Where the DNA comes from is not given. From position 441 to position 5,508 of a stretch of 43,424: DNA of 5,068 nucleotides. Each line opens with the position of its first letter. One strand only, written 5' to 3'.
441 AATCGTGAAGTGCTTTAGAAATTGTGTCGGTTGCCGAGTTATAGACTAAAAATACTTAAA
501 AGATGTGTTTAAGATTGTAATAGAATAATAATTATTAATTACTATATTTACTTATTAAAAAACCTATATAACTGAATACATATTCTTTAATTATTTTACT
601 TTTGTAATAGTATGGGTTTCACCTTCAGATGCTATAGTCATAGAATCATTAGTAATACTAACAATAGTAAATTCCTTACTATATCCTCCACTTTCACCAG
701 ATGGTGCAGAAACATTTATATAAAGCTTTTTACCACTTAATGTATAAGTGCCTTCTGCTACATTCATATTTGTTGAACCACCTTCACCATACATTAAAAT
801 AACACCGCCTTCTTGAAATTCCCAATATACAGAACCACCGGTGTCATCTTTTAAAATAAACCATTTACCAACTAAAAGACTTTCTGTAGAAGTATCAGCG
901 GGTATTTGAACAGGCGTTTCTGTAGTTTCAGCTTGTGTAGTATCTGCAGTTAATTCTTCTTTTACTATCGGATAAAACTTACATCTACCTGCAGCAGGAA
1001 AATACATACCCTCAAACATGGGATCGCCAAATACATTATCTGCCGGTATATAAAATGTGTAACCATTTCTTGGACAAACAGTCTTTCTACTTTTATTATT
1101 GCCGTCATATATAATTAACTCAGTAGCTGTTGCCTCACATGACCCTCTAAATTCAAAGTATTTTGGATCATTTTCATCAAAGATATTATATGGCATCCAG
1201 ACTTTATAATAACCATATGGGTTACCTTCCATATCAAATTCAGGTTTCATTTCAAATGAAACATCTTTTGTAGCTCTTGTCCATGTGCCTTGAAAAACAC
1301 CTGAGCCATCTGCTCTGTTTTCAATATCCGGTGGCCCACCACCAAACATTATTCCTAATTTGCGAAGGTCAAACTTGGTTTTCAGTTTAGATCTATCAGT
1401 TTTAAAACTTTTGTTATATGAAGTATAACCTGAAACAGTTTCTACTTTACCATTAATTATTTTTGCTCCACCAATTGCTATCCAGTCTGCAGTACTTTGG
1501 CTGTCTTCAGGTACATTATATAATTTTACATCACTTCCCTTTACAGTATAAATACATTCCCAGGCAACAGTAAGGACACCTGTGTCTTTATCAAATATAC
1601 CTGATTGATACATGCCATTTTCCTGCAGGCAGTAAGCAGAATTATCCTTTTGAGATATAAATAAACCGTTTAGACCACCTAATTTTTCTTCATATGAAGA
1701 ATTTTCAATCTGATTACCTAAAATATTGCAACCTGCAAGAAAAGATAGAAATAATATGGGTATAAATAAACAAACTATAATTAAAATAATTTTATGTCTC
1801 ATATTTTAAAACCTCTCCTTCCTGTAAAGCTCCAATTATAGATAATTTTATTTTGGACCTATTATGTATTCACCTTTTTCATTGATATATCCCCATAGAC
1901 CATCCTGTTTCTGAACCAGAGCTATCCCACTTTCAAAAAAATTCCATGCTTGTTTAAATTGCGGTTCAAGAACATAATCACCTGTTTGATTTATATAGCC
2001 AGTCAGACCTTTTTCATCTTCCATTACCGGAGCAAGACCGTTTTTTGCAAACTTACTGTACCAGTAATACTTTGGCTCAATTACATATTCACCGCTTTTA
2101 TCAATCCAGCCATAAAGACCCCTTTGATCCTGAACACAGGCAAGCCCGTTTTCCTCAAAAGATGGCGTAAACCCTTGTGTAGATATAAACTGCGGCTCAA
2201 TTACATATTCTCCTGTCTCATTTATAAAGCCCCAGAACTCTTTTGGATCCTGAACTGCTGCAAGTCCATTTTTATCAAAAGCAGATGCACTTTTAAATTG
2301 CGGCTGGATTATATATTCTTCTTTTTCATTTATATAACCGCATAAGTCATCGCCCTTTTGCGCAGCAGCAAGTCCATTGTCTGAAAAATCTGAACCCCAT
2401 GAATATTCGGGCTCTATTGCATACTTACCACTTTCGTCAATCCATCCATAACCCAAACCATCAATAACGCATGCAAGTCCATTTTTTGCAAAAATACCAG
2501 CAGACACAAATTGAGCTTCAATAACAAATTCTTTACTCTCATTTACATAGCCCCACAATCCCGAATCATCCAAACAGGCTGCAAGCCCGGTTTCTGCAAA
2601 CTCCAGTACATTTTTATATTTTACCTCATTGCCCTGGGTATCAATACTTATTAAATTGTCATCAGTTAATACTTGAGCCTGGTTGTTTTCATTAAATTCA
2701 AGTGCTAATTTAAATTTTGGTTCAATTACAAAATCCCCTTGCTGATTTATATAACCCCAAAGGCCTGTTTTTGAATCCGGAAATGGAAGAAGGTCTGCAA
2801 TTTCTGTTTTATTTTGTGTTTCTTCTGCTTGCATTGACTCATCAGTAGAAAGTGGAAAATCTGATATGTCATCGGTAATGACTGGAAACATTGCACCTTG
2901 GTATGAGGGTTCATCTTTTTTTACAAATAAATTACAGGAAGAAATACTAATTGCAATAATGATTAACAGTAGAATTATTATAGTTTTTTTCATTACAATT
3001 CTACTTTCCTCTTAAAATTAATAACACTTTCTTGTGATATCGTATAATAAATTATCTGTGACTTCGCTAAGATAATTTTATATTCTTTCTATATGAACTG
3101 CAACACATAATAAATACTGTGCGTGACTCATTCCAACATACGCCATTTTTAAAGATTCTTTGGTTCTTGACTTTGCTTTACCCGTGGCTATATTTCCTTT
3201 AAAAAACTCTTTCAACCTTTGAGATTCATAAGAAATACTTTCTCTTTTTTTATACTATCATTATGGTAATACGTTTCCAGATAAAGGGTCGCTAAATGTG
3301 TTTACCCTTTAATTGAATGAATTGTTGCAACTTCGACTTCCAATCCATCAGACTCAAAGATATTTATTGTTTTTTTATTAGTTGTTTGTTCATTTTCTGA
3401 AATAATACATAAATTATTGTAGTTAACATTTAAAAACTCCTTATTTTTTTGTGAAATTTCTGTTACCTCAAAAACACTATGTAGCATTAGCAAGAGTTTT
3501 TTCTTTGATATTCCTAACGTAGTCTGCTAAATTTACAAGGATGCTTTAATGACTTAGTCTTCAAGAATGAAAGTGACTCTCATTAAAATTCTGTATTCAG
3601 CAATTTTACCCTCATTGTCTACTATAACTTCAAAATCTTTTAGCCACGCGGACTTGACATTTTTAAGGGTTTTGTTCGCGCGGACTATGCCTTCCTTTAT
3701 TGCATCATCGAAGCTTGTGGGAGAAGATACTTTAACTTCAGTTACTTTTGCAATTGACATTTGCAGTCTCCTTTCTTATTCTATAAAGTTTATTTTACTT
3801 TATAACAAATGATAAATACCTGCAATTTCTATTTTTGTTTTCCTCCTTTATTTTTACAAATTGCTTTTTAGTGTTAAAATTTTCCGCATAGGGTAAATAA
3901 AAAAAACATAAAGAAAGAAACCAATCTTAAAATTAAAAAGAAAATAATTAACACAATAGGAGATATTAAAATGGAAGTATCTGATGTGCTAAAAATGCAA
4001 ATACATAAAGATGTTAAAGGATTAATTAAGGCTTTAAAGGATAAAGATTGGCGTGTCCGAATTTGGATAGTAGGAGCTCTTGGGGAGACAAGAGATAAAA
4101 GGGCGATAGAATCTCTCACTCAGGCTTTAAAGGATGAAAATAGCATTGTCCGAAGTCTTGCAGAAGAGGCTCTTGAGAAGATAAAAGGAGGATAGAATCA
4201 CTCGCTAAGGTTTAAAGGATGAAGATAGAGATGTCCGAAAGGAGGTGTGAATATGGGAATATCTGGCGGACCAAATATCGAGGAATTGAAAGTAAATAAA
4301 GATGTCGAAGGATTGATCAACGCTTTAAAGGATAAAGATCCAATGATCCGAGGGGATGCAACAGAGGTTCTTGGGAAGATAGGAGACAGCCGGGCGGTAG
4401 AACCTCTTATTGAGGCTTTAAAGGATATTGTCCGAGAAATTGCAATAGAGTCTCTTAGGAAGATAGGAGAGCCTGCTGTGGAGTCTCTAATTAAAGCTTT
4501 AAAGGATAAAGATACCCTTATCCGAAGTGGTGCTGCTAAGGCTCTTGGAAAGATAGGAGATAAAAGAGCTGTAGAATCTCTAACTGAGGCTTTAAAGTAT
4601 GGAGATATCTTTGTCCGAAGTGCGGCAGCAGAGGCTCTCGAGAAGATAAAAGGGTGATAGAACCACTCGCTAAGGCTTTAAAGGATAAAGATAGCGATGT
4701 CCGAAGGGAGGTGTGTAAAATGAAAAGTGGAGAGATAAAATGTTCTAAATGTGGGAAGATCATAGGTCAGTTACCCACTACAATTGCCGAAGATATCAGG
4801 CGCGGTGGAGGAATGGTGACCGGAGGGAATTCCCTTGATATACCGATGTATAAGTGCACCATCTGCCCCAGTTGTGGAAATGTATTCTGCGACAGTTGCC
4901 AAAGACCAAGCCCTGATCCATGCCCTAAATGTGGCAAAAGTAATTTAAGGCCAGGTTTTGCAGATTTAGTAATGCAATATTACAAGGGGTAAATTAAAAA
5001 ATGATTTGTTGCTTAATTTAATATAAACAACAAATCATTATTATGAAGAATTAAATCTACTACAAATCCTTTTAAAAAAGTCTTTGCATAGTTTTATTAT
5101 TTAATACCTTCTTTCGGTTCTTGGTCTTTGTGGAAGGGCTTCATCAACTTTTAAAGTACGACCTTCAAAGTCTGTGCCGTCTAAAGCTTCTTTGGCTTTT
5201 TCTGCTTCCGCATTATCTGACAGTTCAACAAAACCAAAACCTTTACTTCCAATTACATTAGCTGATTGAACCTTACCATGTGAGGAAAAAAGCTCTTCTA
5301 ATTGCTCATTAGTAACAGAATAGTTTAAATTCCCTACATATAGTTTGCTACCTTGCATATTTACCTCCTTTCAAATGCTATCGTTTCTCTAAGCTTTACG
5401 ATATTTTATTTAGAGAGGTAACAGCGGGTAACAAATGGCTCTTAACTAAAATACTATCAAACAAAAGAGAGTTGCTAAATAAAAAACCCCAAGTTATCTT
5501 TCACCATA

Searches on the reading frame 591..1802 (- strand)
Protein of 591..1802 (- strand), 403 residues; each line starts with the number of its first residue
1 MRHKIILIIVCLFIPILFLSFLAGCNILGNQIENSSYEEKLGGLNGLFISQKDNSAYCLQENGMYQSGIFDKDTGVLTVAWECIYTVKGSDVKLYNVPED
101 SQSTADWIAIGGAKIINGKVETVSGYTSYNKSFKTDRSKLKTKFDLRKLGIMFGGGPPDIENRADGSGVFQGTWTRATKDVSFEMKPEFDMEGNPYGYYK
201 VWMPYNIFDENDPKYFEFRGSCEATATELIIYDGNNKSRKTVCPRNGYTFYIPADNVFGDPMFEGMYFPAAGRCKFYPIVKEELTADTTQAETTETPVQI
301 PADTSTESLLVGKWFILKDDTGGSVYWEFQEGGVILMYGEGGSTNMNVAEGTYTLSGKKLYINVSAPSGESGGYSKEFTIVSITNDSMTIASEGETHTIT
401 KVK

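Call 8: search_protein_families(library=pfam, proteins=[window:591-1802:-], max_evalue=0.001)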
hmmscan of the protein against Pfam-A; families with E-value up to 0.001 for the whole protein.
window:591-1802:- (403 aa): 1 family
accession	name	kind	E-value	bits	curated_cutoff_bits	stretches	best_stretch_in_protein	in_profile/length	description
PF13648.12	Lipocalin_4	-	1.3e-06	29.6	22.4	1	319-390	20-89/89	Lipocalin-like domain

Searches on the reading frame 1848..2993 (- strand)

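Call 8: search_protein_families(library=pfam, proteins=[window:1848-2993:-], max_evalue=0.001)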
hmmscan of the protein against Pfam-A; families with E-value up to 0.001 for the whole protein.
window:1848-2993:- (381 aa): 1 family
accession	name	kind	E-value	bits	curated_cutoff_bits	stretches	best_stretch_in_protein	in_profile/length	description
PF14903.11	WG_beta_rep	-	1.8e-59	197.8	25.6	7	332-367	2-35/35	WG containing repeat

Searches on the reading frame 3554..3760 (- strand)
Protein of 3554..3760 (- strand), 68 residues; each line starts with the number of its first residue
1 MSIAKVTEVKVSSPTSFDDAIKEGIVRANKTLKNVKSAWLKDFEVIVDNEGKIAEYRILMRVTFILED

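Call 110: search_protein_families(library=pfam, proteins=[window:3554-3760:-], max_evalue=0.001)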
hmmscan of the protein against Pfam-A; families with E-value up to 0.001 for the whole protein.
window:3554-3760:- (68 aa): 1 family
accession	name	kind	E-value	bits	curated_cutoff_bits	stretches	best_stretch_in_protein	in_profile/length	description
PF07311.17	Dodecin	-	7.1e-19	68.3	22.5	1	3-67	1-64/64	Dodecin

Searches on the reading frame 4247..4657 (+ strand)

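Call 58: search_protein_families(library=pfam, proteins=[window:4247-4657:+], max_evalue=1)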
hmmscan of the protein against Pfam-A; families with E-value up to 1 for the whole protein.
window:4247-4657:+ (136 aa): 21 families
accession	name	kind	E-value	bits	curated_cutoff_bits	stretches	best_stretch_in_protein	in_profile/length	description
PF13646.12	HEAT_2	-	1.3e-26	93.1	27.7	2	61-132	15-88/88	HEAT repeats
PF03130.22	HEAT_PBS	-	4.8e-24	82.5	20.9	3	34-60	1-27/27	PBS lyase HEAT-like repeat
PF02985.28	HEAT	-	1.6e-14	53.1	23.5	3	79-104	3-28/31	HEAT repeat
PF13513.12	HEAT_EZ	-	6e-11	43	27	2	76-103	28-55/55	HEAT-like repeat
PF25767.1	ARM_TBCD_2nd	-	1.1e-07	31.9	29.7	1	74-106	75-107/245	Tubulin-specific chaperone D-like, ARM repeats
PF01602.26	Adaptin_N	-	1.3e-07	31.1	37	2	22-63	83-124/524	Adaptin N terminal region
PF24714.1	TOR1L1_N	-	2.1e-06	27.7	43.3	2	69-103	79-109/281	TORTIFOLIA1 N-terminal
PF12717.13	Cnd1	-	4e-06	27.4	26.4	2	61-110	6-55/162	non-SMC mitotic condensation complex subunit 1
PF00514.29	Arm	-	3.9e-05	24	20.6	1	76-103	12-39/41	Armadillo/beta-catenin-like repeat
PF21928.1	XLF_CC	-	0.00033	20.9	27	1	78-92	24-38/53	XLF protein coiled-coil region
PF25786.1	HEAT_GCN1_C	-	0.0027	18.2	27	0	77-103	28-54/151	GCN1-like, C-terminal HEAT repeats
PF06345.17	Drf_DAD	-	0.0027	18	27.3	0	111-120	5-14/15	DRF Autoregulatory Domain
PF11791.14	Aconitase_B_N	-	0.0035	17.8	25.8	0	35-71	80-117/153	Aconitate B N-terminal domain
PF25598.1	ARM_PUB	-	0.03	14.2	33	0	15-86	87-158/308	Plant U-box protein ARM repeat region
PF17594.7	GP57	-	0.035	14.3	27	0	41-66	48-73/75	Phage Tail fiber assembly helper gene product 57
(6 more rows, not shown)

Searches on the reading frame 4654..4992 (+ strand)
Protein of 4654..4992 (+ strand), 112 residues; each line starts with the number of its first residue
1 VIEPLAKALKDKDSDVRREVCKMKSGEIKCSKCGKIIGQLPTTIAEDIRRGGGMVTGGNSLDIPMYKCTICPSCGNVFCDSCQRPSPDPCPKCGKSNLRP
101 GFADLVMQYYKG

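Call 58: search_protein_families(library=pfam, proteins=[window:4654-4992:+], max_evalue=1)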
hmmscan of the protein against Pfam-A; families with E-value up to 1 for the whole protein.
window:4654-4992:+ (112 aa): 10 families
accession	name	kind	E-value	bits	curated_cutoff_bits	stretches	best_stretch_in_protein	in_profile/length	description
PF13248.11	Zn_ribbon_3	-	0.009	15.9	27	2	90-101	5-15/26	zinc-ribbon domain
PF12773.13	DZR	-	0.02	15.5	27.3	0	75-97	5-34/45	Double zinc ribbon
PF06221.18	zf-C2HC5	-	0.061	13.8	25.8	1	69-96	18-43/54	Putative zinc finger motif, C2HC5-type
PF13646.12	HEAT_2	-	0.12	13.1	27.7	1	2-22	33-53/88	HEAT repeats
PF02985.28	HEAT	-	0.17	12.7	23.5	1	2-22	2-22/31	HEAT repeat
PF09723.15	Zn_ribbon_8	-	0.3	11.6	34.4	0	71-99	8-38/41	Zinc ribbon domain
PF22586.1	ANCHR-like_BBOX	-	0.46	11.1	27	0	70-85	12-27/39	ANCHR-like B-box zinc-binding domain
PF01363.27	FYVE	-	0.54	10.8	27.8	0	71-87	27-43/67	FYVE zinc finger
PF12172.15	zf-ChsH2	-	0.71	10.2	23.2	0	29-36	13-20/37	ChsH2, rubredoxin-like zinc ribbon domain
PF14634.12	zf-RING_5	-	0.88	10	27.9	1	72-95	18-43/43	zinc-RING finger domain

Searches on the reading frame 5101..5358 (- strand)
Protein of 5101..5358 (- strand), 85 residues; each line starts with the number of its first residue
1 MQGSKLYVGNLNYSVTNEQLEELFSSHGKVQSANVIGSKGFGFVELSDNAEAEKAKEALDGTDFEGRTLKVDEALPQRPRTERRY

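Call 110: search_protein_families(library=pfam, proteins=[window:5101-5358:-], max_evalue=0.001)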
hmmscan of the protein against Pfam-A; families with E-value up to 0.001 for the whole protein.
window:5101-5358:- (85 aa): 2 families
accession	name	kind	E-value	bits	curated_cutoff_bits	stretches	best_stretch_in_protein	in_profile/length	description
PF00076.28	RRM_1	-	4.8e-21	74.8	20.7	1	6-70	1-70/70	RNA recognition motif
PF16842.11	RRM_occluded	-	3.3e-06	27.3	30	1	8-71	6-70/79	Occluded RNA-recognition motif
